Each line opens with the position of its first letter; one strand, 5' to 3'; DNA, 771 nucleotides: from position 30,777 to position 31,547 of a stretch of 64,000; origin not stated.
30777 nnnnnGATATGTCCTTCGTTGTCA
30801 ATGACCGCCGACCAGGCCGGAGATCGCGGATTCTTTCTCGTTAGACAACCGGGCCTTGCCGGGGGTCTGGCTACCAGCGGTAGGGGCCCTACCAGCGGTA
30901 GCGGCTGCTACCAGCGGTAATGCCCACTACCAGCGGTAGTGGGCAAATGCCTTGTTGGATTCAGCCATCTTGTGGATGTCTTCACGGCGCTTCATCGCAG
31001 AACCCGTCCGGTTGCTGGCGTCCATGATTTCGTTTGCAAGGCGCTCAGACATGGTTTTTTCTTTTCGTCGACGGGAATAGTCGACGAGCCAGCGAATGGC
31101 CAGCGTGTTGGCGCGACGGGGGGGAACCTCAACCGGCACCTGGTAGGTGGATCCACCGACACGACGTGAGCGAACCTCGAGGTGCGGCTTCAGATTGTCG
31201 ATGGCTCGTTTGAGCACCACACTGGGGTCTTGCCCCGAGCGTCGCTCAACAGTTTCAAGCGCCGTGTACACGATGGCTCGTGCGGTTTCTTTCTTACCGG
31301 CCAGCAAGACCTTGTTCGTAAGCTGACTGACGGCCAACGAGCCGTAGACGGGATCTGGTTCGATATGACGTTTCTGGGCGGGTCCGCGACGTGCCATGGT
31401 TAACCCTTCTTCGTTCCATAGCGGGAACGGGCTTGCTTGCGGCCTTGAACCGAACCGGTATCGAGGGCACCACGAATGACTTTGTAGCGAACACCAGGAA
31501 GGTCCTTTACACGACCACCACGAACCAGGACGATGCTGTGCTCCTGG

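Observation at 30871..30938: Four tandem 12-mers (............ in the mRNA) from the S7 stop codon into the rpsG-fusA spacer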

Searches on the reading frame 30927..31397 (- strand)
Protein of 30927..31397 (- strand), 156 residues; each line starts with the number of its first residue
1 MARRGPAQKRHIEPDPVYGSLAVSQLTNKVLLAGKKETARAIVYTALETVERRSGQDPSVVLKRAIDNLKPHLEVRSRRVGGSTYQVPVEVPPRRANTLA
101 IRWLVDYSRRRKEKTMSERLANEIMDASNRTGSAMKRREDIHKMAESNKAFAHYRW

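Call 10: find_encoding_contigs(protein=window:30927-31397:-, flank=3000, max_places=10)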
Protein window:30927-31397:- (156 aa): 6 contigs read that carry it; 6 places shown.
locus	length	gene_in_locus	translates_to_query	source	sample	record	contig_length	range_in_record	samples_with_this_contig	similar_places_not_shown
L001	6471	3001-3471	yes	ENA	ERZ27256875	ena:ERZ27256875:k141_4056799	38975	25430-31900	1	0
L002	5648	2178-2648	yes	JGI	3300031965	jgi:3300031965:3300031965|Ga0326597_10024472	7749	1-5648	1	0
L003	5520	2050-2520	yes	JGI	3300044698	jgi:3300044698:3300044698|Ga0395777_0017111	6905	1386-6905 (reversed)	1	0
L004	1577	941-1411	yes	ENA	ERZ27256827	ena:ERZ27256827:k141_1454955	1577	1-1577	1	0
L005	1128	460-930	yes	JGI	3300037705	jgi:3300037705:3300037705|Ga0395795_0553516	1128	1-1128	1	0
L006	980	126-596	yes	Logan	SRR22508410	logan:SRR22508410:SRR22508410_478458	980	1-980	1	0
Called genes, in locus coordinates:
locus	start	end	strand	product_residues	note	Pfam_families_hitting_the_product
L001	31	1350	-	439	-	PF06689:zf-C4_ClpX, PF01979:Amidohydro_1, PF07969:Amidohydro_3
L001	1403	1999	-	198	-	PF19700:DUF6198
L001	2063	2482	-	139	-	-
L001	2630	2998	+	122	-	PF00164:Ribosom_S12_S23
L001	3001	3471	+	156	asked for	PF00177:Ribosomal_S7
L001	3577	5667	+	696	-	PF00009:GTP_EFTU, PF03144:GTP_EFTU_D2, PF22042:EF-G_D2, PF14492:EFG_III, PF16658:RF3_C (weak), PF03764:EFG_IV, PF00679:EFG_C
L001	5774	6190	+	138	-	-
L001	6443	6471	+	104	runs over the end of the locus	PF00338:Ribosomal_S10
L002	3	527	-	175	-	?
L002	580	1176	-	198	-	PF19700:DUF6198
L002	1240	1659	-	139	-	-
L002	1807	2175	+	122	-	PF00164:Ribosom_S12_S23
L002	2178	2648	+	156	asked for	PF00177:Ribosomal_S7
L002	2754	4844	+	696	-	PF00009:GTP_EFTU, PF03144:GTP_EFTU_D2, PF22042:EF-G_D2, PF14492:EFG_III, PF16658:RF3_C (weak), PF03764:EFG_IV, PF00679:EFG_C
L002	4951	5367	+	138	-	-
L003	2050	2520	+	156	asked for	PF00177:Ribosomal_S7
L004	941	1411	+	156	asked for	PF00177:Ribosomal_S7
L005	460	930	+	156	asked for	PF00177:Ribosomal_S7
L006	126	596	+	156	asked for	PF00177:Ribosomal_S7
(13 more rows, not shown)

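Call 11: find_related_loci(query=window:30930-31397:-, collection=genome_contigs, flank=1500)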
Query window:30930-31397:- (156 aa) in genome_contigs; peptide patterns used: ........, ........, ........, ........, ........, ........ (x = any residue, [..] = any of these).
600 stretches matched a pattern (row limit reached: there are more); 599 encode a relative of the query (tblastn E <= 1e-3); the best 80 are kept; 80 distinct loci.
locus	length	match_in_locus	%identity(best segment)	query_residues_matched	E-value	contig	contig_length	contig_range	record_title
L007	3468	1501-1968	71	1-156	1e-73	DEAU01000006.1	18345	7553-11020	MAG TPA_asm: Candidatus Microthrix sp. UBA2974 UBA2974_contig_21747, whole genome shotgun sequence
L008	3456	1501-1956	70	5-156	2e-72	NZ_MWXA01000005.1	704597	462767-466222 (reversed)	Bifidobacterium aquikefiri strain LMG 28769 Contig_5, whole genome shotgun sequence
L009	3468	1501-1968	67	1-156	7e-72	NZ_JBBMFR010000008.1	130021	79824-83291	Bifidobacterium hominis strain CLA-AA-H311 CLA-AA-H311_contig_8_length_130021, whole genome shotgun sequence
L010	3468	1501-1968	70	1-156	1e-71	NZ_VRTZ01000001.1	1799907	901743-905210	Homoserinibacter sp. GY 40078 Scaffold1, whole genome shotgun sequence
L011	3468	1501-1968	67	1-156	1e-71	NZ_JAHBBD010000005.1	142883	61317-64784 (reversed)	Bifidobacterium phasiani strain 6T3 Contig_5, whole genome shotgun sequence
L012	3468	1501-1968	69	1-156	5e-71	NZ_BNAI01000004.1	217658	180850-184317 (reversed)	Pseudolysinimonas yzui strain CGMCC 1.16548 sequence04, whole genome shotgun sequence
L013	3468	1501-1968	71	1-156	9e-71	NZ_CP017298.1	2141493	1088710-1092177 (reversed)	Pauljensenia hongkongensis strain HKU8 chromosome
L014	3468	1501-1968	71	1-156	9e-71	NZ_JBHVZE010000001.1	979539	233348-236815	Cellulomonas sp. NPDC058312 NPDC058312_T37_C6.ctg-0001, whole genome shotgun sequence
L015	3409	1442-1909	69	1-156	2e-70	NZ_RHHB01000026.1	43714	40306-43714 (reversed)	Agromyces tardus strain SJ-23 Scaffold26, whole genome shotgun sequence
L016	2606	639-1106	65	1-156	4e-71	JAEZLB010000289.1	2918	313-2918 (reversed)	MAG: Proteobacteria bacterium isolate OH_CDB_57 k127_1190123, whole genome shotgun sequence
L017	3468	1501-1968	68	1-156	1e-70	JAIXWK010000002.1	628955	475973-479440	MAG: Microbacteriaceae bacterium isolate D4_MAG_00015 pond_D4_MAG_00015_000000000001, whole genome shotgun sequence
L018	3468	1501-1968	71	1-156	1e-70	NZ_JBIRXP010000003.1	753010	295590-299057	Isoptericola sp. NPDC019693 NPDC019693_110_C11.ctg-0003, whole genome shotgun sequence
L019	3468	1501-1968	67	1-156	2e-70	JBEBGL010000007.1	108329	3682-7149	MAG: Ilumatobacteraceae bacterium isolate ASF_21 NODE_51_length_108329_cov_11.542973, whole genome shotgun sequence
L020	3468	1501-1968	68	1-156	4e-70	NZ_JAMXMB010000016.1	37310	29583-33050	Microbacterium yannicii strain DSM 23203 31, whole genome shotgun sequence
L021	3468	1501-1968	67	1-156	1e-69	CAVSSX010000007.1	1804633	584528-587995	MAG: uncultured Acidimicrobiaceae bacterium isolate MFD09671.bin.2.137 genome assembly, contig: contig_9906, whole genom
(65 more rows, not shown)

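Call 21: find_homologous_proteins(query=window:30930-31397:-, max_evalue=1e-40)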
Query window:30930-31397:- (156 aa): 7956 proteins with E <= 1e-40 among 8000 candidates; the best 120 are listed.
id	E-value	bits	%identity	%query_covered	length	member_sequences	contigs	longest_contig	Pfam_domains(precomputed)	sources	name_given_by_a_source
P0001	2.9e-91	321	96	100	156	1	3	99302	PF00177.28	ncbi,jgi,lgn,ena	jgi:small subunit ribosomal protein S7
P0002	8.8e-88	310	-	-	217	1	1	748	PF00177.28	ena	-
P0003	2.9e-87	308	91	100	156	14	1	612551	PF00177.28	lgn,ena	-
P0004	7.3e-87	307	92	100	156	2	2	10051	PF00177.28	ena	-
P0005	1.6e-82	293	-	-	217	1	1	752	PF00177.28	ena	-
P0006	2.5e-82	292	86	100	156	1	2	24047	PF00177.28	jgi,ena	-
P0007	4.7e-81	288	85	100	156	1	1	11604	PF00177.28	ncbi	-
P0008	1.0e-79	284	-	-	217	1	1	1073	PF00177.28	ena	-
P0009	1.7e-78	280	84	100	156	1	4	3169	PF00177.28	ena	-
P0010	3.2e-78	279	84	100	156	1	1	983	PF00177.28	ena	-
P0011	3.4e-78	279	84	100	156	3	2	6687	PF00177.28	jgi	-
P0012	1.5e-77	276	81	100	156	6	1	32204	PF00177.28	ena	-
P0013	2.7e-77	276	82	99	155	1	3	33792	PF00177.28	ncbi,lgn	-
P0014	5.1e-77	275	83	100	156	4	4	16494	PF00177.28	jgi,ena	jgi:small subunit ribosomal protein S7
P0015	2.2e-76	273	82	99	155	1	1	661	PF00177.28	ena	-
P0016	2.8e-76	272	83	100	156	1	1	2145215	PF00177.28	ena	-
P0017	2.9e-76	272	82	100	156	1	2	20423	PF00177.28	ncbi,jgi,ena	-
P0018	1.2e-75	270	81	100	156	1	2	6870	PF00177.28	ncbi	ncbi:MAG: 30S ribosomal protein S7 [Acidimicrobiia bacterium]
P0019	1.4e-75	270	82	99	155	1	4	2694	PF00177.28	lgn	-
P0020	1.8e-75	270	81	99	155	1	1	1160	PF00177.28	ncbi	-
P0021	1.9e-75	270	82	99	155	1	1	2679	PF00177.28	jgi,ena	-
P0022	2.9e-75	269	82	99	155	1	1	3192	PF00177.28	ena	-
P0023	3.1e-75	269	81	100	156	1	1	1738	PF00177.28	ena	-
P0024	3.5e-75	269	81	100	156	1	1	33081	PF00177.28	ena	-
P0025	4.0e-75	269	81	99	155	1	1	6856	PF00177.28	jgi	jgi:small subunit ribosomal protein S7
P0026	4.0e-75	269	81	99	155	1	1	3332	PF00177.28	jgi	jgi:small subunit ribosomal protein S7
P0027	4.3e-75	269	81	99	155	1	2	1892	PF00177.28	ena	-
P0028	4.4e-75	268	81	99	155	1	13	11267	PF00177.28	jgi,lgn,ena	jgi:small subunit ribosomal protein S7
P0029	4.6e-75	268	81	99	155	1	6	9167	PF00177.28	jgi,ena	jgi:small subunit ribosomal protein S7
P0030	4.8e-75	268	81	99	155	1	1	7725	PF00177.28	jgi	jgi:small subunit ribosomal protein S7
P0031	4.9e-75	268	79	100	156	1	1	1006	PF00177.28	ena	-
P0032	6.5e-75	268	81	99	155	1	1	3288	PF00177.28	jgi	jgi:small subunit ribosomal protein S7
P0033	8.7e-75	268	81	99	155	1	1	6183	PF00177.28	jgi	jgi:small subunit ribosomal protein S7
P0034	8.8e-75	268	81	99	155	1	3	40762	PF00177.28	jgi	jgi:small subunit ribosomal protein S7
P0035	9.0e-75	267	81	100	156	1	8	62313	PF00177.28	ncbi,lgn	-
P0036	9.7e-75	267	80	99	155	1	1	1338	PF00177.28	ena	-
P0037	1.0e-74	267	81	99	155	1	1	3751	PF00177.28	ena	-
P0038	1.1e-74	267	81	99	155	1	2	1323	PF00177.28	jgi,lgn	jgi:small subunit ribosomal protein S7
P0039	1.2e-74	267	81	99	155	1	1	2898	PF00177.28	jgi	jgi:small subunit ribosomal protein S7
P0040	1.3e-74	267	81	99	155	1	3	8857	PF00177.28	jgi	jgi:small subunit ribosomal protein S7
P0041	1.4e-74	267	81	99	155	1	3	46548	PF00177.28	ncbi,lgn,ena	-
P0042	1.6e-74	267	80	99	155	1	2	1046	PF00177.28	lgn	-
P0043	1.7e-74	267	79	99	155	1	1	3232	PF00177.28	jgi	jgi:small subunit ribosomal protein S7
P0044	1.9e-74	266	81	99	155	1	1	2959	PF00177.28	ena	-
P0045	2.2e-74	266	81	100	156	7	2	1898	PF00177.28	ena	-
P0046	2.5e-74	266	79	100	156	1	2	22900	PF00177.28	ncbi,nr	ncbi:MAG: 30S ribosomal protein S7 [Acidimicrobiia bacterium]|nr:30S ribosomal protein S7 [Acidimicr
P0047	2.5e-74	266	80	99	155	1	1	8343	PF00177.28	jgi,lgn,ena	jgi:small subunit ribosomal protein S7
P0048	2.6e-74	266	81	99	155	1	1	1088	PF00177.28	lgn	-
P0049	2.8e-74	266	80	99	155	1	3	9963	PF00177.28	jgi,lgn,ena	jgi:small subunit ribosomal protein S7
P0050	3.1e-74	266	79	99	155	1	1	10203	PF00177.28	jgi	jgi:small subunit ribosomal protein S7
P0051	3.3e-74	266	79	99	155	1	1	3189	PF00177.28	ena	-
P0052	3.3e-74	266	79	99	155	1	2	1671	PF00177.28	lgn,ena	-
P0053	3.4e-74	266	76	100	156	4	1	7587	PF00177.28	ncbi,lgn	-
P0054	3.6e-74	266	80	99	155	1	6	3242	PF00177.28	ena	-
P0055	3.7e-74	266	79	99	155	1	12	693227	PF00177.28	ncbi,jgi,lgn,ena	jgi:small subunit ribosomal protein S7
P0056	4.7e-74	265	79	99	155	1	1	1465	PF00177.28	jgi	jgi:small subunit ribosomal protein S7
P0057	4.7e-74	265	79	99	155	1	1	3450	PF00177.28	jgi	jgi:small subunit ribosomal protein S7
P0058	5.6e-74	265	80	99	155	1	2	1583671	PF00177.28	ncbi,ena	-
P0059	5.9e-74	265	79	99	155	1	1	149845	PF00177.28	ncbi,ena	-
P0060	6.0e-74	265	81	99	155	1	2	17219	PF00177.28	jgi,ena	-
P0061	6.9e-74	265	79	99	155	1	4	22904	PF00177.28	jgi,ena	-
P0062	7.5e-74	265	81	99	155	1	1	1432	PF00177.28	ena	-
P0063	7.7e-74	264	80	99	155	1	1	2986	PF00177.28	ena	-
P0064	1.1e-73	264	79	99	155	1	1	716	PF00177.28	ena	-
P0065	1.3e-73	264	79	99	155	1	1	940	PF00177.28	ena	-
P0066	1.4e-73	264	78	100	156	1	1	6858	PF00177.28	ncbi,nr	ncbi:MAG: 30S ribosomal protein S7 [Actinomycetes bacterium]|nr:MAG: 30S ribosomal protein S7 [Actin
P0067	1.4e-73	264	79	99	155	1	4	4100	PF00177.28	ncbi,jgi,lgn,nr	ncbi:MAG: 30S ribosomal protein S7 [Acidimicrobiia bacterium]|jgi:small subunit ribosomal protein S7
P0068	1.4e-73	264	81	99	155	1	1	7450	PF00177.28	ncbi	-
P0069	1.5e-73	264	78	100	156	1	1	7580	PF00177.28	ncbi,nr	ncbi:MAG TPA: 30S ribosomal protein S7 [Acidimicrobiia bacterium]|nr:30S ribosomal protein S7 [Acidi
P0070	1.6e-73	263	78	100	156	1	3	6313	PF00177.28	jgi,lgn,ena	jgi:small subunit ribosomal protein S7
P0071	1.8e-73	263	79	99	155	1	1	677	PF00177.28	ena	-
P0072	1.9e-73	263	79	99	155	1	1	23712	PF00177.28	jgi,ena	jgi:small subunit ribosomal protein S7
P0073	2.1e-73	263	80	99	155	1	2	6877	PF00177.28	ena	-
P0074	2.4e-73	263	78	100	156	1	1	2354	PF00177.28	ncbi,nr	ncbi:MAG: 30S ribosomal protein S7 [Acidimicrobiia bacterium]|nr:30S ribosomal protein S7 [Acidimicr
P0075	2.5e-73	263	78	100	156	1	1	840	PF00177.28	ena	-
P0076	2.6e-73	263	78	100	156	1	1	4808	PF00177.28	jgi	jgi:small subunit ribosomal protein S7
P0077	2.6e-73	263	79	100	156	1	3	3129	PF00177.28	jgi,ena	-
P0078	2.9e-73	263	80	100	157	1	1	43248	PF00177.28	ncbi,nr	ncbi:MAG: 30S ribosomal protein S7 [Acidimicrobiia bacterium]|nr:30S ribosomal protein S7 [Acidimicr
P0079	3.1e-73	263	79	99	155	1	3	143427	PF00177.28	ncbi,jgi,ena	-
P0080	3.3e-73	262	79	99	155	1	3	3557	PF00177.28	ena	-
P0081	3.4e-73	262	79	99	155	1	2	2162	PF00177.28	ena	-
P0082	4.1e-73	262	79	99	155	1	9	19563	PF00177.28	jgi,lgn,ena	jgi:small subunit ribosomal protein S7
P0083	4.4e-73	262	79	99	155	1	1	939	PF00177.28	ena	-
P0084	5.1e-73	262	78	100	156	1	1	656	PF00177.28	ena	-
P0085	5.2e-73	262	78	100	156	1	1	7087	PF00177.28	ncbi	-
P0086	6.1e-73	262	79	99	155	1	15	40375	PF00177.28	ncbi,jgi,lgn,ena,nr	ncbi:MAG TPA: 30S ribosomal protein S7 [Acidimicrobiia bacterium]|nr:30S ribosomal protein S7 [Acidi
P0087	6.2e-73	262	77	99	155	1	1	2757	PF00177.28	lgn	-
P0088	6.6e-73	261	79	99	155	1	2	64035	PF00177.28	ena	-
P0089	6.7e-73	261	77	100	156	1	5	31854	PF00177.28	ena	-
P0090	6.7e-73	261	79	99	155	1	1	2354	PF00177.28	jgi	-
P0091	6.9e-73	261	77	99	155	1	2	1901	PF00177.28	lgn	-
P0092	7.1e-73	261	78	99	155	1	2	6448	PF00177.28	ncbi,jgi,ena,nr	ncbi:MAG: 30S ribosomal protein S7 [Acidimicrobiia bacterium]|nr:30S ribosomal protein S7 [Acidimicr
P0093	7.3e-73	261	79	99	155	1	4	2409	PF00177.28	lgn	-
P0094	7.4e-73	261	77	99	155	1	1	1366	PF00177.28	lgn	-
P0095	7.8e-73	261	77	100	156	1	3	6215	PF00177.28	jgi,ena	jgi:small subunit ribosomal protein S7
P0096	8.6e-73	261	78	99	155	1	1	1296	PF00177.28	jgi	jgi:small subunit ribosomal protein S7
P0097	9.0e-73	261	77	100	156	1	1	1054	PF00177.28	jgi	jgi:small subunit ribosomal protein S7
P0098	9.2e-73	261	77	99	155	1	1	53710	PF00177.28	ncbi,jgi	-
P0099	9.5e-73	261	78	99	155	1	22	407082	PF00177.28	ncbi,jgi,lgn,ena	jgi:small subunit ribosomal protein S7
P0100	9.7e-73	261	78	100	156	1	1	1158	PF00177.28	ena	-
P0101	9.9e-73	261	78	100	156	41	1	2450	PF00177.28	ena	-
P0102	1.0e-72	261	77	99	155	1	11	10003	PF00177.28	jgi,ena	jgi:small subunit ribosomal protein S7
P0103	1.1e-72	261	78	99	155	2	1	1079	PF00177.28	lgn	-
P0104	1.2e-72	261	78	100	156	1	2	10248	PF00177.28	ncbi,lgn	ncbi:MAG: 30S ribosomal protein S7 [Acidimicrobiia bacterium]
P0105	1.2e-72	261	78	99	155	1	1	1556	PF00177.28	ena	-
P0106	1.4e-72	260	77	99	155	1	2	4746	PF00177.28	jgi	jgi:small subunit ribosomal protein S7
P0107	1.6e-72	260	78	99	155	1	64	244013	PF00177.28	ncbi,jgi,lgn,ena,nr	ncbi:MAG TPA: 30S ribosomal protein S7 [Acidimicrobiia bacterium]|jgi:small subunit ribosomal protei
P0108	1.9e-72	260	78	100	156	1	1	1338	PF00177.28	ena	-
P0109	2.0e-72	260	78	100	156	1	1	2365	PF00177.28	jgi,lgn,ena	jgi:small subunit ribosomal protein S7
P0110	2.0e-72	260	77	99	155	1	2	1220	PF00177.28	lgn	-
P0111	2.2e-72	260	78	99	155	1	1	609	PF00177.28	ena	-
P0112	2.2e-72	260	78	99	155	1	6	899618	PF00177.28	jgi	jgi:small subunit ribosomal protein S7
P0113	2.2e-72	260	77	99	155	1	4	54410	PF00177.28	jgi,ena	jgi:small subunit ribosomal protein S7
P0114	2.3e-72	260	77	100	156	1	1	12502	PF00177.28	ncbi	ncbi:MAG: 30S ribosomal protein S7 [Acidimicrobiia bacterium]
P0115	2.3e-72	260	79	100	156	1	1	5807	PF00177.28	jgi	-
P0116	2.6e-72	260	78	99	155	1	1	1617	PF00177.28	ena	-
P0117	2.8e-72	259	78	99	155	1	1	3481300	PF00177.28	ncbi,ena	-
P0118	2.9e-72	259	76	100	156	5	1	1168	PF00177.28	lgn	-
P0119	3.2e-72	259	78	100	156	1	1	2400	PF00177.28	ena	-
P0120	3.4e-72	259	77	100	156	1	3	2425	PF00177.28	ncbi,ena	-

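Call 23: find_encoding_contigs(protein=P0001, flank=1500, max_places=10)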
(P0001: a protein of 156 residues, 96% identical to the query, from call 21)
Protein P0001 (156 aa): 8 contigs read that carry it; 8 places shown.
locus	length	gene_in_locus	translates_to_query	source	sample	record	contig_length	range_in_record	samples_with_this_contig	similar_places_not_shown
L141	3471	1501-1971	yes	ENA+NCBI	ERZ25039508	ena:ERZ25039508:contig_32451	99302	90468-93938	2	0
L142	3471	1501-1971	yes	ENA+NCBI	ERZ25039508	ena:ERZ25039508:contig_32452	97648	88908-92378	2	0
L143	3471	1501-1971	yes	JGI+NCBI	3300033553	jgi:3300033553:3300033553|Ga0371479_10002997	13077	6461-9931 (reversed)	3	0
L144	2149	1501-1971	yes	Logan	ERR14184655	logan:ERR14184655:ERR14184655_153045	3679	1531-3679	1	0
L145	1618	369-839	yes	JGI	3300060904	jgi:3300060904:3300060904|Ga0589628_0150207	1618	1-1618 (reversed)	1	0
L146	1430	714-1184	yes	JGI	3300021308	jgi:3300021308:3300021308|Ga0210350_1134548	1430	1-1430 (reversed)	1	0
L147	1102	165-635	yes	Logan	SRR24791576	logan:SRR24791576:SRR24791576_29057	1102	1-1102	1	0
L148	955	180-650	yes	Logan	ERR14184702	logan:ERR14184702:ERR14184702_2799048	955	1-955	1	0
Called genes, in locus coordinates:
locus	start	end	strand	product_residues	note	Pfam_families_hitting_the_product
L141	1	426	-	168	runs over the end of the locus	PF19700:DUF6198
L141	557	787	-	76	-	-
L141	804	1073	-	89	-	-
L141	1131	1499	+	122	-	PF00164:Ribosom_S12_S23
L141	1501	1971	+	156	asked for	PF00177:Ribosomal_S7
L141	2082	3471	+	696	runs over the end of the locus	PF00009:GTP_EFTU, PF03144:GTP_EFTU_D2, PF22042:EF-G_D2, PF14492:EFG_III, PF16658:RF3_C (weak), PF03764:EFG_IV, PF00679:EFG_C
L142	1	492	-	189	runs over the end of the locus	PF19700:DUF6198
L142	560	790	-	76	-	-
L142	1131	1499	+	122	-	PF00164:Ribosom_S12_S23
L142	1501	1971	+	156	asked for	PF00177:Ribosomal_S7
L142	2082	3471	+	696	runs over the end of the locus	PF00009:GTP_EFTU, PF03144:GTP_EFTU_D2, PF22042:EF-G_D2, PF14492:EFG_III, PF16658:RF3_C (weak), PF03764:EFG_IV, PF00679:EFG_C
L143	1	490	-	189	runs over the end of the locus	PF19700:DUF6198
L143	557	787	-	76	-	-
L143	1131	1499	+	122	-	PF00164:Ribosom_S12_S23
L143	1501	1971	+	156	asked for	PF00177:Ribosomal_S7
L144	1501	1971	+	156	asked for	PF00177:Ribosomal_S7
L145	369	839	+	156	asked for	PF00177:Ribosomal_S7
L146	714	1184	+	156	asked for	PF00177:Ribosomal_S7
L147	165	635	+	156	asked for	PF00177:Ribosomal_S7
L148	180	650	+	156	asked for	PF00177:Ribosomal_S7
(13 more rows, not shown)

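Call 24: find_encoding_contigs(protein=P0004, flank=1500, max_places=10)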
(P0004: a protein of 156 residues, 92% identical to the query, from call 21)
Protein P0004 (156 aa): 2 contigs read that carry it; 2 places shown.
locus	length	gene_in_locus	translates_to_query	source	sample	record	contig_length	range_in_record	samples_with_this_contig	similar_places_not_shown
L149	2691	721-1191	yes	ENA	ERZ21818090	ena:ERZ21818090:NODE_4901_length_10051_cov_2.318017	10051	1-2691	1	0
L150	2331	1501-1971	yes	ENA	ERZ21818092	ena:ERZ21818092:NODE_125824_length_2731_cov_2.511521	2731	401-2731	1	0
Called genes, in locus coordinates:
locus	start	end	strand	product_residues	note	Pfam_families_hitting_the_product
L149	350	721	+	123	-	PF00164:Ribosom_S12_S23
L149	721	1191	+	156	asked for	PF00177:Ribosomal_S7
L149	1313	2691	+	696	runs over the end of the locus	PF00009:GTP_EFTU, PF03144:GTP_EFTU_D2, PF22042:EF-G_D2, PF14492:EFG_III, PF16658:RF3_C (weak), PF03764:EFG_IV, PF00679:EFG_C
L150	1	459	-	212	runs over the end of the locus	PF19700:DUF6198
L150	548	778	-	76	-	-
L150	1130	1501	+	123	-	PF00164:Ribosom_S12_S23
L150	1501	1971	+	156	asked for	PF00177:Ribosomal_S7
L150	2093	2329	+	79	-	?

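Call 25: find_encoding_contigs(protein=P0003, flank=1500, max_places=10)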
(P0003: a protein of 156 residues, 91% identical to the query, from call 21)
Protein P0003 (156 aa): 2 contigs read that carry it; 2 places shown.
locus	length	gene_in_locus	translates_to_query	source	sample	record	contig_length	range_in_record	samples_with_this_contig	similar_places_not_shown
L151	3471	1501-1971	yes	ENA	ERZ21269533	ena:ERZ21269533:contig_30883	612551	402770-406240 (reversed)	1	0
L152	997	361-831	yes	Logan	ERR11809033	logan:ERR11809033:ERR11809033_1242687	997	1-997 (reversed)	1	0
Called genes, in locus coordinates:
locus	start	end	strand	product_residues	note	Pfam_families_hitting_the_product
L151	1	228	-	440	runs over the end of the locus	PF06689:zf-C4_ClpX, PF01979:Amidohydro_1, PF07969:Amidohydro_3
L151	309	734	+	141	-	-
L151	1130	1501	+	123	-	PF00164:Ribosom_S12_S23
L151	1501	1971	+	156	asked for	PF00177:Ribosomal_S7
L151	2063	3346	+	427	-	PF00009:GTP_EFTU, PF22042:EF-G_D2, PF03144:GTP_EFTU_D2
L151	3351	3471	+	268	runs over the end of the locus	PF14492:EFG_III, PF03764:EFG_IV, PF00679:EFG_C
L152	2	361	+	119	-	?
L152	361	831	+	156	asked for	PF00177:Ribosomal_S7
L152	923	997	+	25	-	?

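Call 26: find_encoding_contigs(protein=P0006, flank=1500, max_places=10)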
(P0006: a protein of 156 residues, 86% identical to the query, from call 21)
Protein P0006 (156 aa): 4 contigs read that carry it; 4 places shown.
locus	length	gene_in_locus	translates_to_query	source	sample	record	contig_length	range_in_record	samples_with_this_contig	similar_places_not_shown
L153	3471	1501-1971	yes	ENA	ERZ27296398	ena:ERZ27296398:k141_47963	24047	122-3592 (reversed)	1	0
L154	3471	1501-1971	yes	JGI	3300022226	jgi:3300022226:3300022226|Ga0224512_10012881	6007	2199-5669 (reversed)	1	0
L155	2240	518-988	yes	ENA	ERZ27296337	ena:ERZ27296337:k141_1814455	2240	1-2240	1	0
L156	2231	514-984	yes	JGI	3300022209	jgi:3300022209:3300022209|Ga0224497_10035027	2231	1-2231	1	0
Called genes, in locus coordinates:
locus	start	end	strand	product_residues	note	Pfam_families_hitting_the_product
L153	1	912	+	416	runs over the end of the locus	PF02308:MgtC, PF13194:DUF4010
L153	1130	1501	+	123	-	PF00164:Ribosom_S12_S23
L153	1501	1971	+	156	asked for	PF00177:Ribosomal_S7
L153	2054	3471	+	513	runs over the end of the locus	?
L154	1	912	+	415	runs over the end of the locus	?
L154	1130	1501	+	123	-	PF00164:Ribosom_S12_S23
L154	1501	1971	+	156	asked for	PF00177:Ribosomal_S7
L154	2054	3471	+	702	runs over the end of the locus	PF00009:GTP_EFTU, PF03144:GTP_EFTU_D2, PF22042:EF-G_D2, PF14492:EFG_III, PF16658:RF3_C, PF03764:EFG_IV, PF00679:EFG_C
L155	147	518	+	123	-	PF00164:Ribosom_S12_S23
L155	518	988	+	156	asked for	PF00177:Ribosomal_S7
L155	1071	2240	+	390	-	?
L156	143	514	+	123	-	PF00164:Ribosom_S12_S23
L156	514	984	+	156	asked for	PF00177:Ribosomal_S7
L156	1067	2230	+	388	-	?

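Call 27: find_encoding_contigs(protein=P0007, flank=1500, max_places=10)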
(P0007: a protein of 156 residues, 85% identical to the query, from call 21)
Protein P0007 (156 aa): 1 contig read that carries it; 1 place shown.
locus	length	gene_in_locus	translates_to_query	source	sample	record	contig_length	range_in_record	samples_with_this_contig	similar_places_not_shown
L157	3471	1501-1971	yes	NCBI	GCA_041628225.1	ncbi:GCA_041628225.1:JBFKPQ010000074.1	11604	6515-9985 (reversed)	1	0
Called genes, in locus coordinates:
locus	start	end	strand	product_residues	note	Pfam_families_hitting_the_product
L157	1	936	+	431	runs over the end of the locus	PF02308:MgtC, PF13194:DUF4010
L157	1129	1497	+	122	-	PF00164:Ribosom_S12_S23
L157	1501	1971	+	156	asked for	PF00177:Ribosomal_S7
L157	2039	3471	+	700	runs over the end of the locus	PF00009:GTP_EFTU, PF03144:GTP_EFTU_D2, PF22042:EF-G_D2, PF14492:EFG_III, PF16658:RF3_C (weak), PF03764:EFG_IV, PF00679:EFG_C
